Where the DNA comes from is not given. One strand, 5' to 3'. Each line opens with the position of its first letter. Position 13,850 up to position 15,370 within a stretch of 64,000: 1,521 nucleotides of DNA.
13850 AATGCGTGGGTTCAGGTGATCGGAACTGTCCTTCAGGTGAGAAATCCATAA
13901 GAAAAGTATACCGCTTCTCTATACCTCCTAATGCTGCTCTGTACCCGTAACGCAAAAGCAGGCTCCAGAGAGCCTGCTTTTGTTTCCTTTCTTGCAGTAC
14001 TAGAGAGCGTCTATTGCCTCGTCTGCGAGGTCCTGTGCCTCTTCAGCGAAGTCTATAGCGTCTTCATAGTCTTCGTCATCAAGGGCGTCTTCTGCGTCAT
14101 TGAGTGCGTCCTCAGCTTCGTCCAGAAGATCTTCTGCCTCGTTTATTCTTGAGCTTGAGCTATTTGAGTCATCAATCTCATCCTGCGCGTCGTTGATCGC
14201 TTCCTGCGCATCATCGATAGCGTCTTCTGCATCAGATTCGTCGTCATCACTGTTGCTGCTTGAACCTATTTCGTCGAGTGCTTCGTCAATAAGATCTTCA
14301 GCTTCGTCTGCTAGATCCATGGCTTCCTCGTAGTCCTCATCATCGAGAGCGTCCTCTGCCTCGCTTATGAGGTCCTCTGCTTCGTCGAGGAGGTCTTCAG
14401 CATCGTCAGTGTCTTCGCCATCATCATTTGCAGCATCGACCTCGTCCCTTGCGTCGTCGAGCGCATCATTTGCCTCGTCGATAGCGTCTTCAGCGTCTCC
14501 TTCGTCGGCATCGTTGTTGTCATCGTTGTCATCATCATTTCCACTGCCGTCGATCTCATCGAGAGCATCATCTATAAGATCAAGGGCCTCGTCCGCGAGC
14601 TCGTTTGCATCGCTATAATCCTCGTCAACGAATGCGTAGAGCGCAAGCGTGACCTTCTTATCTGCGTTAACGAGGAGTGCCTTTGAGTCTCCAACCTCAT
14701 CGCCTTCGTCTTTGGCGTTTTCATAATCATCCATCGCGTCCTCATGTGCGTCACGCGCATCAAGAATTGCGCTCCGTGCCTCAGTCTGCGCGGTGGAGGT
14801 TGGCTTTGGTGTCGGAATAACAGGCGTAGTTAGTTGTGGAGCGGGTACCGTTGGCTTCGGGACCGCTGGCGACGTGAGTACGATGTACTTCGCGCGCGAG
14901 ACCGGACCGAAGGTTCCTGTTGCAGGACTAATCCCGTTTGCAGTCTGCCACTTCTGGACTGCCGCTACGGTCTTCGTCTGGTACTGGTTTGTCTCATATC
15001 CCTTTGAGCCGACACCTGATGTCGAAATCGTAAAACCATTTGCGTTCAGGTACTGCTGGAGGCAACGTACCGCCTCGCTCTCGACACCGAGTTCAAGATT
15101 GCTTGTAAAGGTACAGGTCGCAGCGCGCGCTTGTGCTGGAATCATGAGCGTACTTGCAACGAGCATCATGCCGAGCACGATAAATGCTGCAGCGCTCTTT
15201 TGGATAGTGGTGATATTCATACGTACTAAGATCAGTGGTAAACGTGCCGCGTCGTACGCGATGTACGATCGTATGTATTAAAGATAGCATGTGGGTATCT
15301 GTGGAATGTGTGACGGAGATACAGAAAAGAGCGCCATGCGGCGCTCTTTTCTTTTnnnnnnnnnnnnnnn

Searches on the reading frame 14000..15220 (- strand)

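Call 8: search_protein_families(library=pfam, proteins=[window:14000-15220:-])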
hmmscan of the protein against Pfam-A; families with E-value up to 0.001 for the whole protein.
window:14000-15220:- (406 aa): 4 families
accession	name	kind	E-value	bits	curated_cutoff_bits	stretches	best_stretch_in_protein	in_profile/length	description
PF01471.23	PG_binding_1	-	5.5e-08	33.3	23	1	48-106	2-51/57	Putative peptidoglycan binding domain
PF14346.11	DUF4398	-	8.9e-08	33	27.9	1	253-313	2-61/78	Domain of unknown function (DUF4398)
PF05168.19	HEPN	-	4.2e-05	24.1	22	0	362-395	1-34/117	HEPN domain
PF20669.3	Exo70_N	-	0.0008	20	23.9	0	333-375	35-75/83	Exocyst complex component Exo70 N-terminal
